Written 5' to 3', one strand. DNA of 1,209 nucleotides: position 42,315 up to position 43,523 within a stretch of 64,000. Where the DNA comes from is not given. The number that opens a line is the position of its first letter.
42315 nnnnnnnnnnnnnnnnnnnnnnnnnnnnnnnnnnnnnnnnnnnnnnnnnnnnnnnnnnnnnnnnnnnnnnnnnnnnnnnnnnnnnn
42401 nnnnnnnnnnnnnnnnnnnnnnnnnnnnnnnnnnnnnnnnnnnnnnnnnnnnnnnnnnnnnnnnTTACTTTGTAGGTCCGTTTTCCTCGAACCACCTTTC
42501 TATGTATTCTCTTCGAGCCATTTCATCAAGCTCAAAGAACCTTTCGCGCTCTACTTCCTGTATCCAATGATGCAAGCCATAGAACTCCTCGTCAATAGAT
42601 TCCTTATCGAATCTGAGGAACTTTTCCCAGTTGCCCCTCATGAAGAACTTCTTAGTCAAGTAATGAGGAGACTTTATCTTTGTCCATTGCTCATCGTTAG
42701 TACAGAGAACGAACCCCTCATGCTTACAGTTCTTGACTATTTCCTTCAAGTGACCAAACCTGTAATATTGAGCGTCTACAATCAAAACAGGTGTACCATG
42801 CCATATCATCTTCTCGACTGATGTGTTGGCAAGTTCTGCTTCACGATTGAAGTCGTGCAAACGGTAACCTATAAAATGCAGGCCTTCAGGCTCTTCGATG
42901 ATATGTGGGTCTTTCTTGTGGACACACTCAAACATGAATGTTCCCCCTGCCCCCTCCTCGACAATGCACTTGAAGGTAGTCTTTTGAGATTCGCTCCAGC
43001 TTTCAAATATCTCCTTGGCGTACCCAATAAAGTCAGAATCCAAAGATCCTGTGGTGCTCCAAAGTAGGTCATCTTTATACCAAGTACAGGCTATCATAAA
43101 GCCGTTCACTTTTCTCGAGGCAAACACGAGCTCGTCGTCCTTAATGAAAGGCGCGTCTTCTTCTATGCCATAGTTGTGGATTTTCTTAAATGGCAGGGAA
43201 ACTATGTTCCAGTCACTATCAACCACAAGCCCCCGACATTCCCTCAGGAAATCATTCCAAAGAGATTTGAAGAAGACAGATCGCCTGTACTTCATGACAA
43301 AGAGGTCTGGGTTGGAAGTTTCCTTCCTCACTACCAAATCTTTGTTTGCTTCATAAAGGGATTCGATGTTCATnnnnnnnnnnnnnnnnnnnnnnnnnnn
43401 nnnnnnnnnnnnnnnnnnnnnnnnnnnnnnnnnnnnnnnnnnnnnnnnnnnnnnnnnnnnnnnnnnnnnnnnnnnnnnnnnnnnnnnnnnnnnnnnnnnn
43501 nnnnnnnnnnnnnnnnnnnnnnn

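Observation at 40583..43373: Split RNA heal-and-seal set: P-loop kinase, metallophosphoesterase and ligase-like nucleotidyltransferase as separate ORFs around ThyX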

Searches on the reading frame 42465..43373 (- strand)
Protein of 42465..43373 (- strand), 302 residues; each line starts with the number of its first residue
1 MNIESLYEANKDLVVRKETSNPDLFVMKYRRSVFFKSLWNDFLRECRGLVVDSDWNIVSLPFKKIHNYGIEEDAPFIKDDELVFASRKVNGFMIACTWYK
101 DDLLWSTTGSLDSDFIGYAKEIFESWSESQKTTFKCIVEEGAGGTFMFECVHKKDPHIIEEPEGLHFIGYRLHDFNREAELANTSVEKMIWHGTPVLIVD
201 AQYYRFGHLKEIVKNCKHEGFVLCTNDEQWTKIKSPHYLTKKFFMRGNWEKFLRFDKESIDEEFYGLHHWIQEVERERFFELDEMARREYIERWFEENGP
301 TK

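Call 3: search_protein_families(library=pfam, proteins=[window:42465-43373:-], max_evalue=0.01)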
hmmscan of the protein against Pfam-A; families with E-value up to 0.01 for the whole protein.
window:42465-43373:- (302 aa): 0 families

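Call 4: search_protein_families(library=phrogs, proteins=[window:42465-43373:-], max_evalue=0.001)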
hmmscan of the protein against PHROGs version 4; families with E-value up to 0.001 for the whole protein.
window:42465-43373:- (302 aa): 2 families
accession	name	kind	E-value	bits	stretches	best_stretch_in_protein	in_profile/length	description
phrog_562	-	tail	2.1e-45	156.2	1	6-250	16-268/377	RNA ligase and tail fiber protein attachment catalyst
phrog_8238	-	DNA, RNA and nucleotide metabolism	1.8e-15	57.1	1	10-258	422-693/737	RNA ligase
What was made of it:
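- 42465..43373 (-): Short Rnl1-type ATP-dependent RNA ligase (302 aa). The predicted adenylylation site is K88 (KVNG, motif I). Also present: E149 (motif III), E219-G220 (IV), K232/K234 (V), R47 and K64. The helical C-terminal region is about 65 aa, roughly half the length of T4's. phrog_562 2e-45 (call 4).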

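Call 6: search_solved_structures(query=window:42465-43373:-, max_evalue=1, show_alignments=3)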
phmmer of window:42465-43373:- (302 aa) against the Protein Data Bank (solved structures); distinct sequences matched with E-value up to 1: 0.
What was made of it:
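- Closest known: Bacteriophage T4 tRNA repair pathway. Different: It is too distant from T4 Rnl1 to be found by single-sequence search (call 6).
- Tried and rejected: A single-sequence phmmer of the ligase against the PDB found nothing (call 6).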

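Call 7: search_dna_similar(query=window:42465-43373:-, collection=phages, mode=protein, max_rows=30)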
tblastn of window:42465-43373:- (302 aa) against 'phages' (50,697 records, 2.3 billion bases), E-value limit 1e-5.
Records with a match: 649; places in all: 651; records where one place covers at least 80% of the query: 610.
Best place of each record, by identity: <60% 649.
By first word of the organism name: Escherichia 199; Pseudomonas 177; Vibrio 83; Klebsiella 36; Streptomyces 27; Acinetobacter 24; Campylobacter 23; Salmonella 14; Aeromonas 13; Cronobacter 7; and 20 more.
By host as written in the record: Escherichia coli 57; - 52; Pseudomonas aeruginosa 51; Vibrio harveyi BAA-1116 36; Escherichia coli K-12 MG1655 26; Pseudomonas aeruginosa PAO1 25; Campylobacter jejuni 21; Pseudomonas syringae pv. actinidiae 18; and 174 more.
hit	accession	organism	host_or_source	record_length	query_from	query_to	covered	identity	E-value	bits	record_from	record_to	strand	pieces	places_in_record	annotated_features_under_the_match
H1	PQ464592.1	Pseudomonas phage Boevelstad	Pseudomonas poae B04_10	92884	10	299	96%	40.3%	2e-42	161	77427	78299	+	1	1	RNA ligase and tail fiber protein attachment catalyst | hypothetical protein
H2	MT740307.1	Pseudomonas phage phiK7A1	Pseudomonas syringae pv. actinidiae K7A1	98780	17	296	93%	41.6%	1e-48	179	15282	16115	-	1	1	RNA ligase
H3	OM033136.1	Aeromonas phage phiA047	Aeromonas sp.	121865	2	297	98%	39.1%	1e-46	173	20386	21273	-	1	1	putative RNA ligase 1/tail attachment protein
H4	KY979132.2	Acidovorax phage ACP17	Acidovorax citrulli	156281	10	296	95%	40.3%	2e-53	193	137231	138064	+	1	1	RNA ligase | hypothetical protein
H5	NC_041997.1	Acidovorax phage ACP17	Acidovorax citrulli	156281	10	296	95%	40.3%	2e-53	193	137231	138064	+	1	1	RNA ligase | hypothetical protein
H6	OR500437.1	Pseudomonas phage vB_PF_Y1-MI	Pseudomonas fluorescens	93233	11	296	95%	40.5%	5e-45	168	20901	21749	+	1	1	RNA ligase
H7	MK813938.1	Aeromonas phage 2L372X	Aeromonas hydrophila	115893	2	297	98%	39.0%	8e-51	185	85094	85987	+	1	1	2L372X_151: putative RNA ligase 1/tail attachment protein | 2L372X_150: hypothetical protein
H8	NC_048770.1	Aeromonas phage 2L372X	Aeromonas hydrophila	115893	2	297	98%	39.0%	8e-51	185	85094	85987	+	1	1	2L372X_151: putative RNA ligase 1/tail attachment protein | 2L372X_150: phosphoesterase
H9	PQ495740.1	Aeromonas phage PhAER-3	Aeromonas sp.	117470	2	297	98%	38.6%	2e-46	172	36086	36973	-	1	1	hypothetical protein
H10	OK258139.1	Pseudomonas phage COT4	Pseudomonas sp.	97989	11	297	95%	39.7%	3e-46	172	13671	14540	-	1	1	RNA ligase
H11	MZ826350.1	Pseudomonas phage M5.1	Pseudomonas syringae pv. Tomato 99TK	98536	11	297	95%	39.7%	3e-46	172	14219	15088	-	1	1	31: RNA ligase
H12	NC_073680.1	Pseudomonas phage M5.1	Pseudomonas syringae pv. Tomato 99TK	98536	11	297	95%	39.7%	3e-46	172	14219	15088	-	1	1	31: RNA ligase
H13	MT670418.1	Pseudomonas phage phiPsa300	Pseudomonas syringae pv. actinidiae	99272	4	297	97%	38.7%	1e-40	155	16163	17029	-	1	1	RNA ligase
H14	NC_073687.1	Pseudomonas phage phiPsa300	Pseudomonas syringae pv. actinidiae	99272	4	297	97%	38.7%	1e-40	155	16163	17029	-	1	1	RNA ligase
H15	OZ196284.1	Vibrio phage F88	Seawater and oysters mix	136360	2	296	98%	38.3%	2e-38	149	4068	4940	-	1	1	RNA ligase and tail fiber protein attachment cata lyst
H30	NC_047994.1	Klebsiella phage ZCKP1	Klebsiella pneumoniae KP/01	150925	17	295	92%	40.3%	6e-44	165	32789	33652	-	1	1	RNA ligase and tail fiber protein attachment catalyst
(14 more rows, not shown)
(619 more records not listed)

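Call 9: get_annotated_region(hit=H5, flank=4000)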
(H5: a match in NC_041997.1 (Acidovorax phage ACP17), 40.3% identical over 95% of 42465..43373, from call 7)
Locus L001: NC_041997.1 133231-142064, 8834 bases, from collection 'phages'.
description: Acidovorax phage ACP17, complete genome.
organism: Acidovorax phage ACP17 (NCBI taxid 2010329)
taxonomy: Viruses; Duplodnaviria; Heunggongvirae; Uroviricota; Caudoviricetes; Busanvirus; Busanvirus ACP17
host: Acidovorax citrulli; source: -; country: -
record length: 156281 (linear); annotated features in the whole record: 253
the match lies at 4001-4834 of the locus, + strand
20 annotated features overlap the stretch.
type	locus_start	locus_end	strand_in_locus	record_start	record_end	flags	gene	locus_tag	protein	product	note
CDS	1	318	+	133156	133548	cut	-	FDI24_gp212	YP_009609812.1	hypothetical protein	hypothetical protein;membrane ORF149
CDS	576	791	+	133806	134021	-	-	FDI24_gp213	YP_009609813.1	hypothetical protein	-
CDS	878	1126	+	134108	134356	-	-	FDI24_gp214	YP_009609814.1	hypothetical protein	-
CDS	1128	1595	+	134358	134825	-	-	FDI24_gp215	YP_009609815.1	hypothetical protein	hypothetical protein;membrane ORF25D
CDS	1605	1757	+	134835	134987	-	-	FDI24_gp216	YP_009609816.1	hypothetical protein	-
CDS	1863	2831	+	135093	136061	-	-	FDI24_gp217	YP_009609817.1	hypothetical protein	Mycobacteriophage Barnyard protein gp56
CDS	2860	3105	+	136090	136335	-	-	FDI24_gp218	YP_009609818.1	hypothetical protein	-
CDS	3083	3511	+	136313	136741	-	-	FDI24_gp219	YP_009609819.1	hypothetical protein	-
CDS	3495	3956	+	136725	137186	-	-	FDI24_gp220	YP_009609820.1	membrane protein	-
CDS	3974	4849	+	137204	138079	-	-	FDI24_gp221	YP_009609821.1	RNA ligase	RNA ligase, phage-associated;RNA ligase 1 and tail attachment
CDS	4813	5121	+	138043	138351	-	-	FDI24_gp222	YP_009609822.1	hypothetical protein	-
CDS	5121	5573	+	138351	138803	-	-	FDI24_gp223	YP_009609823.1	ATPase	-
CDS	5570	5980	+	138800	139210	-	-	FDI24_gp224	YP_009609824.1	hypothetical protein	-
CDS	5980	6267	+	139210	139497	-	-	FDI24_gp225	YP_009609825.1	hypothetical protein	-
CDS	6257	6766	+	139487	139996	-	-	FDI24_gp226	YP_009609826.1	hypothetical protein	-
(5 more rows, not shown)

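Call 10: get_annotated_region(hit=H8, flank=4000)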
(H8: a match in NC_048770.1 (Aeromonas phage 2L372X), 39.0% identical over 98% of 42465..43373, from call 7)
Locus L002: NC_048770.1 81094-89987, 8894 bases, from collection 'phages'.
description: Aeromonas phage 2_L372X, complete genome.
organism: Aeromonas phage 2L372X (NCBI taxid 2588515)
taxonomy: Viruses; Duplodnaviria; Heunggongvirae; Uroviricota; Caudoviricetes; Plateaulakevirus; Plateaulakevirus pv2L372X
host: Aeromonas hydrophila; source: lake water; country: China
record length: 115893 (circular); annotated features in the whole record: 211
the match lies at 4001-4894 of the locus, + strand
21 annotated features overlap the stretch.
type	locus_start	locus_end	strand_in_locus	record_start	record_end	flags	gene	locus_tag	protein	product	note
CDS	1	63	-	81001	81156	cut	2L372X_141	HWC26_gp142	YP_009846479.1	hypothetical protein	-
CDS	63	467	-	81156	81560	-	2L372X_142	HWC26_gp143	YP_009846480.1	hypothetical protein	-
CDS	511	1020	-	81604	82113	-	2L372X_143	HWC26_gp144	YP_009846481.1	hypothetical protein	-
CDS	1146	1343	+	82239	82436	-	2L372X_144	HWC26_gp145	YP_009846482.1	hypothetical protein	-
CDS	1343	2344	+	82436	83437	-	2L372X_145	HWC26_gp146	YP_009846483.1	hypothetical protein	hypothetical protein VPIG_00200 [Vibrio phage PWH3a-P1]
CDS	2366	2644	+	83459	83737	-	2L372X_146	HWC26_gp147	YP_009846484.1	hypothetical protein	-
CDS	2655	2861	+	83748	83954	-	2L372X_147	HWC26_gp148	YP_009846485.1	hypothetical protein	-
CDS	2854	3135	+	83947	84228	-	2L372X_148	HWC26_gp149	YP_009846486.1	hypothetical protein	-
CDS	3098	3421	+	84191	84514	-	2L372X_149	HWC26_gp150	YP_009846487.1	hypothetical protein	-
CDS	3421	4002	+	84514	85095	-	2L372X_150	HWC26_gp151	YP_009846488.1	phosphoesterase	hypothetical protein VPLG_00041 [Vibrio phage eugene 12A10]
CDS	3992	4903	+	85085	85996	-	2L372X_151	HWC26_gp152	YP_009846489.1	putative RNA ligase 1/tail attachment protein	putative RNA ligase 1/tail attachment protein [Enterobacteria phage 4MG]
CDS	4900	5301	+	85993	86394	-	2L372X_152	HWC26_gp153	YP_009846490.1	ATPase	ATPase AAA [Leptospira biflexa]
CDS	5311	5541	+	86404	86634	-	2L372X_153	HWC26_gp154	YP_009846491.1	hypothetical protein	-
CDS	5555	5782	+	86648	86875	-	2L372X_154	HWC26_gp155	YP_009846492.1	hypothetical protein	hypothetical protein ACD_33C00034G0007 [uncultured bacterium]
CDS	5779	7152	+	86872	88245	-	2L372X_155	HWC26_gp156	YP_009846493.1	putative DNA ligase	putative DNA ligase [Cronobacter phage CR9]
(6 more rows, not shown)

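Call 11: get_annotated_region(hit=H30, flank=4000)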
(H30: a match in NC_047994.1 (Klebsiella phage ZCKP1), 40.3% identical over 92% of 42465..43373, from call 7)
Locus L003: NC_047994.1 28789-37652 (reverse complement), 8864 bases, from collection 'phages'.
description: Klebsiella phage ZCKP1, complete genome.
organism: Klebsiella phage ZCKP1 (NCBI taxid 2201417)
taxonomy: Viruses; Duplodnaviria; Heunggongvirae; Uroviricota; Caudoviricetes; Stephanstirmvirinae; Phapecoctavirus; Klebsiella virus ZCKP1
host: Klebsiella pneumoniae KP/01; source: freshwater; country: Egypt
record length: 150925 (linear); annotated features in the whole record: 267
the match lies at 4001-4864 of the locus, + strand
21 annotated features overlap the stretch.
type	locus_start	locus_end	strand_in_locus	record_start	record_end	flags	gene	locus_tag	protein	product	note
CDS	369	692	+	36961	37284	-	-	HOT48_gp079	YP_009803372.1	hypothetical protein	-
CDS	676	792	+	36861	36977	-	-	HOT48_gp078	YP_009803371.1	hypothetical protein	-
CDS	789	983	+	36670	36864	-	-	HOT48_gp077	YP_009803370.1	hypothetical protein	-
CDS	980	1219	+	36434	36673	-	-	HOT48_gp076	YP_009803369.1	hypothetical protein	-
CDS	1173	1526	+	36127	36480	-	-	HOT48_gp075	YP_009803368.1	putative transposase like protein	-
CDS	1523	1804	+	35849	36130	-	-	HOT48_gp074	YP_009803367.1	hypothetical protein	-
CDS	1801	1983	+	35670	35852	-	-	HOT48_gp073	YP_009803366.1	hypothetical protein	-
CDS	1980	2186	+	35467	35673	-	-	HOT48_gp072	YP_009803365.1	hypothetical protein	-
CDS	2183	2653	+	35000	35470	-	-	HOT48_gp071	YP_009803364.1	hypothetical protein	-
CDS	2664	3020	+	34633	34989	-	-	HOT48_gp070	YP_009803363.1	hypothetical protein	-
CDS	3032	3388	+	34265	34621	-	-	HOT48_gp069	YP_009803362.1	hypothetical protein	-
CDS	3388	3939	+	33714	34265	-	-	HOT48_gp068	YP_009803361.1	phosphoesterase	-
CDS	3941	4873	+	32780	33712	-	-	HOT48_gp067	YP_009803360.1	RNA ligase and tail fiber protein attachment catalyst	-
CDS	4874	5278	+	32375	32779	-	-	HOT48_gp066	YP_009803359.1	ATPase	hi92_gp095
CDS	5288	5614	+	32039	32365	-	-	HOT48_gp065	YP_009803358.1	hol-like chemotaxis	hi92_gp094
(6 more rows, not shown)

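Call 19: find_homologous_proteins(query=window:42465-43373:-, max_evalue=0.00001)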
Query window:42465-43373:- (302 aa): 1284 proteins with E <= 0.00001 among 1514 candidates; the best 120 are listed.
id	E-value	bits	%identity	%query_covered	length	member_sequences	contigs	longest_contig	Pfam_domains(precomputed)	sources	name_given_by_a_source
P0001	4.0e-209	711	100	100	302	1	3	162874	-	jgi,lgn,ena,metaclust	metaclust:\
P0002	2.1e-124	433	67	98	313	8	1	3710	-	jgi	jgi:hypothetical protein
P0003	6.9e-119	415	62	98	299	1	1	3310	-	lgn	-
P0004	2.7e-116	406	62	98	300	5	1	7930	-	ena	-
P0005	1.5e-115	404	61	97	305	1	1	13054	-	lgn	-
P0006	2.0e-114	400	59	98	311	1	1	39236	-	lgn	-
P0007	1.3e-112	394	60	98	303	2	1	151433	-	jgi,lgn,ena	-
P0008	1.4e-108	381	58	98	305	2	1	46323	-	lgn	-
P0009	2.1e-107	377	57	100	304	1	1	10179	-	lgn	-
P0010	2.9e-107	377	58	98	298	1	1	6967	PF09511.16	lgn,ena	-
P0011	1.4e-106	374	56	98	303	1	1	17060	-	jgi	jgi:hypothetical protein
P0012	5.9e-105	369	61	93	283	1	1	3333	-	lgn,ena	-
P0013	4.0e-102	360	56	98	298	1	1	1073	-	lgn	-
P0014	4.6e-101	356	59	94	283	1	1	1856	PF09511.16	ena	-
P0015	1.9e-99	351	54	99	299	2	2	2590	-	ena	-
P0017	7.5e-96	339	53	99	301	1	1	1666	PF09511.16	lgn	-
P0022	2.5e-92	328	53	96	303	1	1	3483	PF09511.16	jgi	jgi:hypothetical protein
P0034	2.5e-82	295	65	68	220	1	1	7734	PF09511.16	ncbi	ncbi:MAG: RNA ligase [Desulfuromonadaceae bacterium]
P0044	1.1e-78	283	50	97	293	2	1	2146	PF09511.16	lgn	-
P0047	4.9e-78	281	49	98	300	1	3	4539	PF09511.16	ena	-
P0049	4.3e-77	278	50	98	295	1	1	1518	PF09511.16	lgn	-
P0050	9.6e-77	276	48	99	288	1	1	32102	PF09511.16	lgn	-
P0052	1.3e-76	276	49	100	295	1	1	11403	PF09511.16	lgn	-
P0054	3.5e-76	275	49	99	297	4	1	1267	PF09511.16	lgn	-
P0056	5.1e-76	274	48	98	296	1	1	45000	PF09511.16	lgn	-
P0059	9.2e-75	270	48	98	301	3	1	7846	PF09511.16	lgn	-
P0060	1.0e-74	270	48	98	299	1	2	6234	PF09511.16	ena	-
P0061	2.2e-74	269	48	99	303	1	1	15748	PF09511.16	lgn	-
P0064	1.4e-72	263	47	98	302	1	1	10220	PF09511.16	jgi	jgi:hypothetical protein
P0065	1.4e-72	263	48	98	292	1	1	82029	PF09511.16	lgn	-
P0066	1.6e-72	263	47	97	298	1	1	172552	PF09511.16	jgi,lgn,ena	-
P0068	9.4e-72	260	47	96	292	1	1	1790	PF09511.16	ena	-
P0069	1.4e-71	260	62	64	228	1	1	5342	PF09511.16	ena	-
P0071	3.4e-71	258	45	98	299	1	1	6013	PF09511.16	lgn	-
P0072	5.5e-71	258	44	94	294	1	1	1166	PF09511.16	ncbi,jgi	jgi:hypothetical protein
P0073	6.4e-71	257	49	96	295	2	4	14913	PF09511.16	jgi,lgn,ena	-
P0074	7.7e-71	257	46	96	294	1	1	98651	PF09511.16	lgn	-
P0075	1.0e-70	257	46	93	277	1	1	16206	PF09511.16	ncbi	-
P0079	2.3e-70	255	45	95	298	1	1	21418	PF09511.16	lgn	-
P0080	2.0e-69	252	48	95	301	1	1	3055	PF09511.16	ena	-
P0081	2.3e-69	252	45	98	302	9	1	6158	PF09511.16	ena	-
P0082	2.4e-69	252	45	98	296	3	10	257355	PF09511.16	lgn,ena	-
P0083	3.3e-69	252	45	98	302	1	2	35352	PF09511.16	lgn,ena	-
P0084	4.9e-69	251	45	93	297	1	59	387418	PF09511.16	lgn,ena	-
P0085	7.0e-69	251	48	96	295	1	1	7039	PF09511.16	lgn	-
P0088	1.1e-68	250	45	95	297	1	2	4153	PF09511.16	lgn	-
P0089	1.3e-68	250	45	95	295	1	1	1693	PF09511.16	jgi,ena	-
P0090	2.0e-68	249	44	98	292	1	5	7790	PF09511.16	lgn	-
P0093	4.1e-68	248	43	98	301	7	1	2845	PF09511.16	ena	-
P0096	5.8e-68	248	45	96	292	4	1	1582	PF09511.16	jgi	jgi:hypothetical protein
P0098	1.2e-67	247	45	96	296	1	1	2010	PF09511.16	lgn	-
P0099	1.2e-67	247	44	96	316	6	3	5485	PF09511.16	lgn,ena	-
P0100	2.0e-67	246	45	97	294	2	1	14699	PF09511.16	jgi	jgi:hypothetical protein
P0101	2.1e-67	246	44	98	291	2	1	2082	PF09511.16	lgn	-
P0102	2.5e-67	246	44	94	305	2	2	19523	PF09511.16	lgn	-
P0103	2.9e-67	245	47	96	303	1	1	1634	PF09511.16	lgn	-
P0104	2.9e-67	245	44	96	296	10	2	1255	PF09511.16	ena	-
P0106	3.9e-67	245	44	96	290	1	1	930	PF09511.16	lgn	-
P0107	4.2e-67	245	44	96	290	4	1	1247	PF09511.16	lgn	-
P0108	4.3e-67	245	45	96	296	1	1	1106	PF09511.16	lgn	-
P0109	4.6e-67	245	44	94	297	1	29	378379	PF09511.16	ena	-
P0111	6.2e-67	244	44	98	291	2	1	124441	PF09511.16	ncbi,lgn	-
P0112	6.6e-67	244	45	97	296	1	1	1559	PF09511.16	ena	-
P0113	7.4e-67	244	43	96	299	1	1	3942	PF09511.16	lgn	-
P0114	7.5e-67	244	43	96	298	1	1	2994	PF09511.16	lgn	-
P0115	8.0e-67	244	43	96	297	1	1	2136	PF09511.16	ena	-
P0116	8.1e-67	244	43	98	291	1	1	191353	PF09511.16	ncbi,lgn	-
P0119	1.1e-66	243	43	98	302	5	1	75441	PF09511.16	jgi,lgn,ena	jgi:hypothetical protein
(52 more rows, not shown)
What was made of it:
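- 42465..43373 (-): Homologues at 43-65% identity carry Pfam PF09511 (call 19).
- On Rnl1-type RNA ligases (T4 RnlA; Pfam PF09511 RNA_lig_T4_1): Many homologues at 43-65% identity do carry PF09511 (call 19), and the PHROG for T4 Rnl1 matches at 2e-45 (call 4).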

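Call 25: search_solved_structures(query=A1, max_evalue=1, show_alignments=3)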
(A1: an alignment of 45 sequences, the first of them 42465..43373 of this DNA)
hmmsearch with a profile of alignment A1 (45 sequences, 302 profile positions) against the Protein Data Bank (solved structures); distinct sequences matched with E-value up to 1: 7.
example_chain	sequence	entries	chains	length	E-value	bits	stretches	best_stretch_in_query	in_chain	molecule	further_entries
2c5u_A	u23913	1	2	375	1e-11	47.9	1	48-243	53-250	RNA LIGASE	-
9do4_B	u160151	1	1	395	1.1e-11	47.9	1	48-243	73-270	RNA ligase 1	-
5tt6_A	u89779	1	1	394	1.6e-10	43.9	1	48-244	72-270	T4 RNA ligase 1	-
1jm4_B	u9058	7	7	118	0.38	13.2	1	228-276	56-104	P300/CBP-associated Factor | HISTONE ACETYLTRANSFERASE | Histone acetyltransferase PCAF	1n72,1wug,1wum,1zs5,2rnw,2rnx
3gg3_A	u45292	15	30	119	0.42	13.1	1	228-276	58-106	Histone acetyltransferase PCAF | Histone acetyltransferase KAT2B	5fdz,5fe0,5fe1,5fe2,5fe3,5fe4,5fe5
4v3p_Lb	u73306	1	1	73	0.44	13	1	229-268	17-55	60S ribosomal protein l28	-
6j3o_A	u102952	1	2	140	0.46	12.9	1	228-276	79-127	Histone acetyltransferase KAT2B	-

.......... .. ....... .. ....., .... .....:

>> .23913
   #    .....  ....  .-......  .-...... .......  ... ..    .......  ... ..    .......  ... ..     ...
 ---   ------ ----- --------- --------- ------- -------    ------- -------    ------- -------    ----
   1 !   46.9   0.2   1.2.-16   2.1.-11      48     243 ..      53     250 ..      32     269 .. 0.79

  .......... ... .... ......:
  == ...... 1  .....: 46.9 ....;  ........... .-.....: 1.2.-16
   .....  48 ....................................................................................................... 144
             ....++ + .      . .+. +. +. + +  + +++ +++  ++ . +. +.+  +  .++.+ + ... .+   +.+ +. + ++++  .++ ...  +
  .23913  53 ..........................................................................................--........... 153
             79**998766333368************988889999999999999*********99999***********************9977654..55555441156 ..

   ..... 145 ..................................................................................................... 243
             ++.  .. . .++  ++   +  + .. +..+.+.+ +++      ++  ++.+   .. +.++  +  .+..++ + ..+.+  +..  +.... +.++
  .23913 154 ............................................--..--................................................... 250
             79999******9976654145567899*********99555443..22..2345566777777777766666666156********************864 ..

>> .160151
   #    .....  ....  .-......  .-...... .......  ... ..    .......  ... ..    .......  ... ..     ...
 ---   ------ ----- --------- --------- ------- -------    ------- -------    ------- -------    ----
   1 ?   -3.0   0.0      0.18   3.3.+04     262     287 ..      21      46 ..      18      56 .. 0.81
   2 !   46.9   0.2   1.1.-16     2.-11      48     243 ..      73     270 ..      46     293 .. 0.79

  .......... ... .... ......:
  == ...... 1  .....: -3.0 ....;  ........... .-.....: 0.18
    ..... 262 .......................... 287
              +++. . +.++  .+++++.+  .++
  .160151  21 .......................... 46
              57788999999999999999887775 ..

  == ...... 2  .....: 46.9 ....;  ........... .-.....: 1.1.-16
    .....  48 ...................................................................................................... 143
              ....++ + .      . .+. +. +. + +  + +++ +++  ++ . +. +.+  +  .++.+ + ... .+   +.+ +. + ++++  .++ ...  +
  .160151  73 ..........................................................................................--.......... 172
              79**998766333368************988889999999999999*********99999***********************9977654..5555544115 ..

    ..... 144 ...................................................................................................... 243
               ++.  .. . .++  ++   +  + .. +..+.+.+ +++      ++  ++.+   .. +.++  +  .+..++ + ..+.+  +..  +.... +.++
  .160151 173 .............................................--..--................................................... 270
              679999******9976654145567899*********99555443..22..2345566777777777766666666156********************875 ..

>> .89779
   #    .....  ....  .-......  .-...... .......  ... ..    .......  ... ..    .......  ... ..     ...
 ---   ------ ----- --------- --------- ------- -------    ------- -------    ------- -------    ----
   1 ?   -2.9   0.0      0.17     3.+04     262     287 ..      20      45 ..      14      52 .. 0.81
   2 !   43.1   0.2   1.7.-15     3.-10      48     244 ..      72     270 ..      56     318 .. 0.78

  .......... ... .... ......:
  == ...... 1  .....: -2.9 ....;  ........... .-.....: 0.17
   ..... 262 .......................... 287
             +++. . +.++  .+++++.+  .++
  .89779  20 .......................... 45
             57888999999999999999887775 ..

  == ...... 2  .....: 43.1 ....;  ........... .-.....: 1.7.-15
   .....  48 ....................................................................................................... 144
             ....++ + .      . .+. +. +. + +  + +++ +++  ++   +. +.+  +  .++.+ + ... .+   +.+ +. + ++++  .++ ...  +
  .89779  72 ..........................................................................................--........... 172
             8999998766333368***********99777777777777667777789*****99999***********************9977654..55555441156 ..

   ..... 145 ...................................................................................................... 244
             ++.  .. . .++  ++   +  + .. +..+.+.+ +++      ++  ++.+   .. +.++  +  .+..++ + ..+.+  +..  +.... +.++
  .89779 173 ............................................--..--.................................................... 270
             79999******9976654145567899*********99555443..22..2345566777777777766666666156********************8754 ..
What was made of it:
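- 42465..43373 (-): Family profile vs PDB: T4 Rnl1 2c5u at 1e-11, with the motifs aligned (call 25).
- On Rnl1-type RNA ligases (T4 RnlA; Pfam PF09511 RNA_lig_T4_1): K88 in KVNG aligns with T4 K99 in the profile-to-2c5u alignment (call 25). The profile alignment to T4 stops at residue 243 (call 25).
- Tried and rejected: A family profile was needed (call 25).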
